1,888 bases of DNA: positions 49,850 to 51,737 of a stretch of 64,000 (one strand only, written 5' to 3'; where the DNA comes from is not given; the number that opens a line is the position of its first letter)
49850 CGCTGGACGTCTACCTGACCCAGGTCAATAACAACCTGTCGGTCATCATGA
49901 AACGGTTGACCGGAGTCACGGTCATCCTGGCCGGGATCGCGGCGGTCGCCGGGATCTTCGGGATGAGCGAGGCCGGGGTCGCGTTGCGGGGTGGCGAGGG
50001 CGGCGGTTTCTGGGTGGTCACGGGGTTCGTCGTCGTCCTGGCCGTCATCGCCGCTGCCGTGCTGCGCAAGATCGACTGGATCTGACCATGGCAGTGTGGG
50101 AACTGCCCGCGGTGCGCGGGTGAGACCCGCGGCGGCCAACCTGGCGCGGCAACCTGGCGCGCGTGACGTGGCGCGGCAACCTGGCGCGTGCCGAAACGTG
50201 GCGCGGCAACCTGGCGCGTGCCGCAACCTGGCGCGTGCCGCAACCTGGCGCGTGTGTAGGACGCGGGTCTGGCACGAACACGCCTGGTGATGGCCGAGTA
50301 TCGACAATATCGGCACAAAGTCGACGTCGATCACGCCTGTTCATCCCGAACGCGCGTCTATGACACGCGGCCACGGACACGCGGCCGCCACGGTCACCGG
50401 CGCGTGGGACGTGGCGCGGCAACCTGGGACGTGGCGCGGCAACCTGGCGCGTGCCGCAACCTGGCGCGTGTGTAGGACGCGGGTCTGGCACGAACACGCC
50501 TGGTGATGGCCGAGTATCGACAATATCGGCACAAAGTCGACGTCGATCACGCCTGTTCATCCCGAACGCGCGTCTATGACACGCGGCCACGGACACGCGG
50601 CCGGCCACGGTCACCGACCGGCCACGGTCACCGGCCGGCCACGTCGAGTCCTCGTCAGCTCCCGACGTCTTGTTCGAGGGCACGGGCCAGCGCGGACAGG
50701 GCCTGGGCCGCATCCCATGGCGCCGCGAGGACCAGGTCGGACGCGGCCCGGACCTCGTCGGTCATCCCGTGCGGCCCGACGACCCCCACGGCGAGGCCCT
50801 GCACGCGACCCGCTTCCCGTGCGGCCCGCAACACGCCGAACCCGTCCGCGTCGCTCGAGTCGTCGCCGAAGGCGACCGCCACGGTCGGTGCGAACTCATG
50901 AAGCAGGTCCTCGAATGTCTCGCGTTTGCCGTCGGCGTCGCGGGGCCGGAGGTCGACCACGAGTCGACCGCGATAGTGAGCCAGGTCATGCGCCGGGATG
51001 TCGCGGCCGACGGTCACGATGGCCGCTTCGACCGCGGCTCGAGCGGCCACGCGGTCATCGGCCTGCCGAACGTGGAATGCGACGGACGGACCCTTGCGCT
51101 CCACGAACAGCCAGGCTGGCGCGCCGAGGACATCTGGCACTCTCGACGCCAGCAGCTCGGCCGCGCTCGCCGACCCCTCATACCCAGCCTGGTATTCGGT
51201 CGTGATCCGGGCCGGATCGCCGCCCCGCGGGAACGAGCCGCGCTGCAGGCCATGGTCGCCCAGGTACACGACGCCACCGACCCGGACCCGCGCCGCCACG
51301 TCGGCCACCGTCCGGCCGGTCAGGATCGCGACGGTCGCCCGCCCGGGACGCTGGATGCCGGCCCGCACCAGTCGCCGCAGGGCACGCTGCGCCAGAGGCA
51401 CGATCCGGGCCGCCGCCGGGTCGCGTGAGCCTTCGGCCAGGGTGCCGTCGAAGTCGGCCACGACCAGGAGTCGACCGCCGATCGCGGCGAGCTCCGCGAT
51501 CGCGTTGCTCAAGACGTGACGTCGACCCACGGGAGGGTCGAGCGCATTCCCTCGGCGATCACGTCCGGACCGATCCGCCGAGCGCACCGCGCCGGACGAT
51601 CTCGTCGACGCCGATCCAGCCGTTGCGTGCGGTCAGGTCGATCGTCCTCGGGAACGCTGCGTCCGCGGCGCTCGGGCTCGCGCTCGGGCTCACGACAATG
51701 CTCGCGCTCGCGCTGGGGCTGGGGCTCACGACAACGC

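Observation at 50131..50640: ~500-bp duplicated non-coding repeat array between corA and otsB-like genes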

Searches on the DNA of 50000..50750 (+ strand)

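Call 33: search_dna_similar(query=window:50240-50410:+, collection=plasmids, mode=distant, max_evalue=1, max_rows=10)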
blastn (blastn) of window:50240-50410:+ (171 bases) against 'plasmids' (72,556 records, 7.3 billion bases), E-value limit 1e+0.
Records with a match: 3; places in all: 3; records where one place covers at least 80% of the query: 0.
Best place of each record, by identity: 80-90% 3.
By first word of the organism name: Streptomyces 2; Kitasatospora 1.
By predicted mobility (MOB-suite, as given by PLSDB): mobilizable 2; non-mobilizable 1.
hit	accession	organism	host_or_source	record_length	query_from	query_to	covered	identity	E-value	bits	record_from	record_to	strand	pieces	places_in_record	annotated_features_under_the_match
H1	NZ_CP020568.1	Kitasatospora aureofaciens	whole organism,soil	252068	129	165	22%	83.8%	5e-1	41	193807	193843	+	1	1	alpha/beta hydrolase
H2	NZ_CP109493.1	Streptomyces sp. NBC_01435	-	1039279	127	160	20%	88.2%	5e-1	42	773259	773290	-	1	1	record has no annotation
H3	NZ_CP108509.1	Streptomyces sp. NBC_01237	-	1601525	131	162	19%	87.5%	5e-1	41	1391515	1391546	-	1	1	none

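Call 34: search_dna_similar(query=window:50240-50410:+, collection=phages, mode=distant, max_evalue=1, max_rows=10)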
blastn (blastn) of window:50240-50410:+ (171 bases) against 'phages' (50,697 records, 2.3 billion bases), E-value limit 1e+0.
No match.
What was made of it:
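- No phage match and only chance-level plasmid matches (calls 33, 34).
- Tried and rejected: Three plasmid hits have E = 0.5 and cover about 20% of the query, which is chance level (calls 33, 34).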

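Call 35: search_rna_families(source=window, start=50000, end=50750, threshold=evalue, max_evalue=10)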
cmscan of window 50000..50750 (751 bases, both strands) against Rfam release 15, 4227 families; matches with E-value up to 10: 2.
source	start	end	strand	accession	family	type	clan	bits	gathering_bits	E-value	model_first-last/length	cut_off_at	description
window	50143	50208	+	RF03015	Transposase-2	Gene; sRNA;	-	14.8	42.7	3.1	1-69/69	no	Transposase-2 RNA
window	50091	50130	+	RF03018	RT-15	Gene; sRNA;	-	10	82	9.9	90-130/192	no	RT-15 RNA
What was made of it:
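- On Known RNA family (Rfam 15): At E up to 10 there are only two chance-level hits, 14.8 and 10 bits against gathering scores of 42.7 and 82 (call 35).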

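Call 66: build_rna_model(alignment_id=A4)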
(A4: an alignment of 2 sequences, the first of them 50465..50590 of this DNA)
Model R1 built from alignment A4 (2 sequences, 126 columns); structure: RNAalifold consensus.
model positions 126; base pairs 44; branch points 0; effective number of sequences 0.58; information 0.591 bits per position. Calibrated on 0.2 Mb of random sequence (short: E-values are rough).
structure used (alignment columns):
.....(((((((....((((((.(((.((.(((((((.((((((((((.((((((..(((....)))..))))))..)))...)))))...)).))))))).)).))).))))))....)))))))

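Call 67: search_with_rna_model(model_id=R1, sources=[window, L001, L002, L003, L004, L125, L126, L127, L128, L129, L130, L131, L132, L133, L134, L135, L136, L137, L138, L139, L140, L141, L142, L143, L144, L145, L146, L147, L148, L149, L150, L151, L152, L153, L154, L155, L156, L157, L158, L159, L160, L161, L162, L163, L164, L165, L166, L167, L168, L169, L170, L171, L180, L190], max_evalue=10)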
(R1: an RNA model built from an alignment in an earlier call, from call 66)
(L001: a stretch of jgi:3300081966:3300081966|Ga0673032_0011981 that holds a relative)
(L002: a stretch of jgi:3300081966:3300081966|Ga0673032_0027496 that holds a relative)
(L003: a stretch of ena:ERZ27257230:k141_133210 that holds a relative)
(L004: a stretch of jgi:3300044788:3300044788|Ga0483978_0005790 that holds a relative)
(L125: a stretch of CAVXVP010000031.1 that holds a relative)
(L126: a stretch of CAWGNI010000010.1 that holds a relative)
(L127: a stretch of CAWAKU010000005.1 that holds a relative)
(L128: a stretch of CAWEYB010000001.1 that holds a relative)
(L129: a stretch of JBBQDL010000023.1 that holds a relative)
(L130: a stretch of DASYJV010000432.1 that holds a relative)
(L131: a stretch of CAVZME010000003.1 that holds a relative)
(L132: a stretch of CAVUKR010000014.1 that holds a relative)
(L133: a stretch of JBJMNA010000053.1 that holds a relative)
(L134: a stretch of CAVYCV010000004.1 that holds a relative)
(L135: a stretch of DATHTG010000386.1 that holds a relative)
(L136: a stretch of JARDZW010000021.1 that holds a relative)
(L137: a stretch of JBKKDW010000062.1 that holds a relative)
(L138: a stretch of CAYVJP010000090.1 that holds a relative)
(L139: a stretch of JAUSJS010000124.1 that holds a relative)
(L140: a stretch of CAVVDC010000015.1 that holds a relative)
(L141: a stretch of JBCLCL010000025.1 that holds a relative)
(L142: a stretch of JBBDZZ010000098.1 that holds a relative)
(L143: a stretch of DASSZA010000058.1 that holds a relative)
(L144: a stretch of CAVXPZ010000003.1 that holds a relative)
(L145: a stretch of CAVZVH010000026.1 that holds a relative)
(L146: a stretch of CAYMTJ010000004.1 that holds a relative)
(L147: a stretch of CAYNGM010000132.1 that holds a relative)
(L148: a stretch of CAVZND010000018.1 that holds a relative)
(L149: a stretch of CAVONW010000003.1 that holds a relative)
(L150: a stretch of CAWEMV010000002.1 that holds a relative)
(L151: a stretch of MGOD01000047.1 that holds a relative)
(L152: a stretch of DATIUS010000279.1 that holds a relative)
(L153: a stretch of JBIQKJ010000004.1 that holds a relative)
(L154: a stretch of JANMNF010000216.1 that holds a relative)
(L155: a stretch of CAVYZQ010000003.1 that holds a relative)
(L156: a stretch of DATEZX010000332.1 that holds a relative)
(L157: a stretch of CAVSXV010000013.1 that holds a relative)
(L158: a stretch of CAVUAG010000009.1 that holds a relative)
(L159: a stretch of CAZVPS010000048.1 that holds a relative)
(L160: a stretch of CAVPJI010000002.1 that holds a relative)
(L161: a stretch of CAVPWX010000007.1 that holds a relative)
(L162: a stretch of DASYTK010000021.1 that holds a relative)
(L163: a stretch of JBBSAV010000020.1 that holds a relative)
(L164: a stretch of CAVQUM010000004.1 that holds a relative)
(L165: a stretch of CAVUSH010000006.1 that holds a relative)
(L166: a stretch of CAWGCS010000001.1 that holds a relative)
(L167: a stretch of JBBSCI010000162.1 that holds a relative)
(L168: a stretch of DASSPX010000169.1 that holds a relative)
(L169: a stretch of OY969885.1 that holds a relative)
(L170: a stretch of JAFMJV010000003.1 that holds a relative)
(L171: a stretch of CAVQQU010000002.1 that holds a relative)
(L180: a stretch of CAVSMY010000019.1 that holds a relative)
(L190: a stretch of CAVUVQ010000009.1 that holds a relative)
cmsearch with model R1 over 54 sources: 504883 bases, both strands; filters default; matches with E-value up to 10: 21.
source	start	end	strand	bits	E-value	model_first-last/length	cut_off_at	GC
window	50249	50374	-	156.1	1.2e-29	1-126/126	no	0.61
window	50465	50590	-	156.1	1.2e-29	1-126/126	no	0.61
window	50244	50369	+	43.1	6.1e-06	1-126/126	no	0.61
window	50460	50585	+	43.1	6.1e-06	1-126/126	no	0.61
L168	522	646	+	21.4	0.22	1-126/126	no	0.68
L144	7977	8026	-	17.9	1.2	1-126/126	no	0.66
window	1593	1674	+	17.2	1.7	1-126/126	no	0.71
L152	3633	3698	+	16.1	2.8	1-126/126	no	0.77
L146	2708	2774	+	15.4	4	18-114/126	no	0.76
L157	4298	4337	+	14.9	5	1-126/126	no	0.75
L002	5789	5874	-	14.8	5.2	1-126/126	no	0.72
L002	2031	2173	-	14.8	5.2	1-126/126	no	0.71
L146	5622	5699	-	14.7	5.5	22-110/126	no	0.74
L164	1130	1181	-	14.6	5.9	1-126/126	no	0.75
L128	995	1058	-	14.4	6.5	1-126/126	no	0.8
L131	5615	5668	+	14.3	6.6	1-126/126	no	0.76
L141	1524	1578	-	14.3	6.7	1-126/126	no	0.75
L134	3514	3606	+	14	7.6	1-126/126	no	0.71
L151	1052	1162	-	13.8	8.5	1-126/126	no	0.69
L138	8799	8871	-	13.6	9.4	1-126/126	no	0.71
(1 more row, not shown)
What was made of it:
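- Tried and rejected: The best other hit has E = 0.22 (calls 66, 67).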

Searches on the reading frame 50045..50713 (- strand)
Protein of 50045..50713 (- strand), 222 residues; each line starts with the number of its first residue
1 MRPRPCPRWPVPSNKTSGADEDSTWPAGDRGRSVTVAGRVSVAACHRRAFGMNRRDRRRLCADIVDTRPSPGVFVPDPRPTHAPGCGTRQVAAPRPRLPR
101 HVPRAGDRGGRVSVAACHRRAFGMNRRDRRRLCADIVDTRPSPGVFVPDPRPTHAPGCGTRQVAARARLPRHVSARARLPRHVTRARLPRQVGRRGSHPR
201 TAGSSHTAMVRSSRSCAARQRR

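Call 70: find_homologous_proteins(query=window:50045-50713:-, max_evalue=0.001)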
Query window:50045-50713:- (222 aa): 1 proteins with E <= 0.001 among 8000 candidates.
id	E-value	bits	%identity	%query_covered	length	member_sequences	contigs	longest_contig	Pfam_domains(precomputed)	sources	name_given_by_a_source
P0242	9.3e-139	479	100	100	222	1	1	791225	-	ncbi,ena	-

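Call 77: search_protein_representatives(protein=window:50045-50713:-)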
Query: 222 residues. Proteins with E-value up to 0.001 (for the whole library): 1; up to 1e-10: 1; up to 1e-30: 1. The best 1 are listed.
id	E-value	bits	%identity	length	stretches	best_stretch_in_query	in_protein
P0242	3.0e-139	478.6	100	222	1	1-222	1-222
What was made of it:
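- On MITE: The spanning ORF has no homologues (calls 70, 77).
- The 222-aa ORF spanning the region has only itself as a hit among 5.8 billion proteins and 1.84 billion representatives (calls 70, 77).
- Tried and rejected: The 222-aa minus-strand ORF hits only itself in both protein searches (calls 70, 77).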

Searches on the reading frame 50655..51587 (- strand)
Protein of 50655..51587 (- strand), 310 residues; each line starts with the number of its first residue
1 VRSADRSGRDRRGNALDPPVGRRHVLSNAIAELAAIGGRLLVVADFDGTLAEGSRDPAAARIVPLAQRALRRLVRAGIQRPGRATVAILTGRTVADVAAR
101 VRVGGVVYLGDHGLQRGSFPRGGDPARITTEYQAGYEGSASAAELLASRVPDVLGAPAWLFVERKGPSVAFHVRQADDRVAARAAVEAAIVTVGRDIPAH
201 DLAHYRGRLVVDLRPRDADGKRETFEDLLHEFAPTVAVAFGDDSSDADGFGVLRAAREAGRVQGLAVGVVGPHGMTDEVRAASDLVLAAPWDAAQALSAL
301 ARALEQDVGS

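Call 8: search_protein_families(library=pfam, proteins=[window:50655-51587:-])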
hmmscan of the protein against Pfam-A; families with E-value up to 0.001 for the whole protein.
window:50655-51587:- (310 aa): 1 family
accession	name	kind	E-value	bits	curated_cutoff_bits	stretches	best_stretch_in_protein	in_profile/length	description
PF02358.22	Trehalose_PPase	-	6.3e-20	71.7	27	1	44-257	2-207/235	Trehalose-phosphatase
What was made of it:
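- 50655..51530 (-): otsB-like trehalose-phosphatase, downstream convergent gene; stop codon at 50655-50657, 9 nt from the end of the palindrome. Pfam Trehalose_PPase 6.3e-20 (call 8).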

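Call 12: find_encoding_contigs(protein=window:50655-51587:-, flank=5000, max_places=10)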
Protein window:50655-51587:- (310 aa): no gene with exactly this product is on record in the collection.

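Call 27: find_homologous_proteins(query=window:50655-51587:-, max_evalue=1e-40)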
Query window:50655-51587:- (310 aa): 1176 proteins with E <= 1e-40 among 8000 candidates; the best 120 are listed.
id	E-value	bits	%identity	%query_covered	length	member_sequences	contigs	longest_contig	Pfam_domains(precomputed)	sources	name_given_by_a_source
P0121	1.4e-176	604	100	94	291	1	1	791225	PF02358.23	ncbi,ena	-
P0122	9.1e-123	427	76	84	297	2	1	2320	PF02358.23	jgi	jgi:trehalose-phosphatase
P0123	1.0e-122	427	75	83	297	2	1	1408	PF02358.23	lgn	-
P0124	1.2e-122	427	75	89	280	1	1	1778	PF02358.23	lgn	-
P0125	9.2e-122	424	75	85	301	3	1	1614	PF02358.23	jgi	jgi:trehalose-phosphatase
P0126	1.2e-121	424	76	82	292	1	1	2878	PF02358.23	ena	-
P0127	1.5e-121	423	74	86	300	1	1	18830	PF02358.23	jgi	jgi:trehalose-phosphatase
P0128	3.9e-121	422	74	91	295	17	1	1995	PF02358.23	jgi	jgi:trehalose-phosphatase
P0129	5.3e-121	422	75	82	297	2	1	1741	PF02358.23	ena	-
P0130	9.6e-121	421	76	90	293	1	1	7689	PF00702.33,PF02358.23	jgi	jgi:trehalose-phosphatase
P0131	1.7e-120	420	75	84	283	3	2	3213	PF02358.23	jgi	-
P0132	3.3e-120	419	77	82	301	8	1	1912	PF02358.23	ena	-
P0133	1.2e-119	417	74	90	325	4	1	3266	PF00702.33,PF02358.23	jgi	jgi:trehalose 6-phosphate phosphatase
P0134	1.7e-119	417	74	90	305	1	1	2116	PF02358.23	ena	-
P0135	2.9e-119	416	74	90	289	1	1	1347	PF00702.33,PF02358.23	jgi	jgi:trehalose-phosphatase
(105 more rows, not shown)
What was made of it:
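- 50655..51530 (-): P0121 is 100% identical, 291 aa, on the 791-kb contig (call 27).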

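Call 28: find_encoding_contigs(protein=P0121, flank=3000, max_places=10)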
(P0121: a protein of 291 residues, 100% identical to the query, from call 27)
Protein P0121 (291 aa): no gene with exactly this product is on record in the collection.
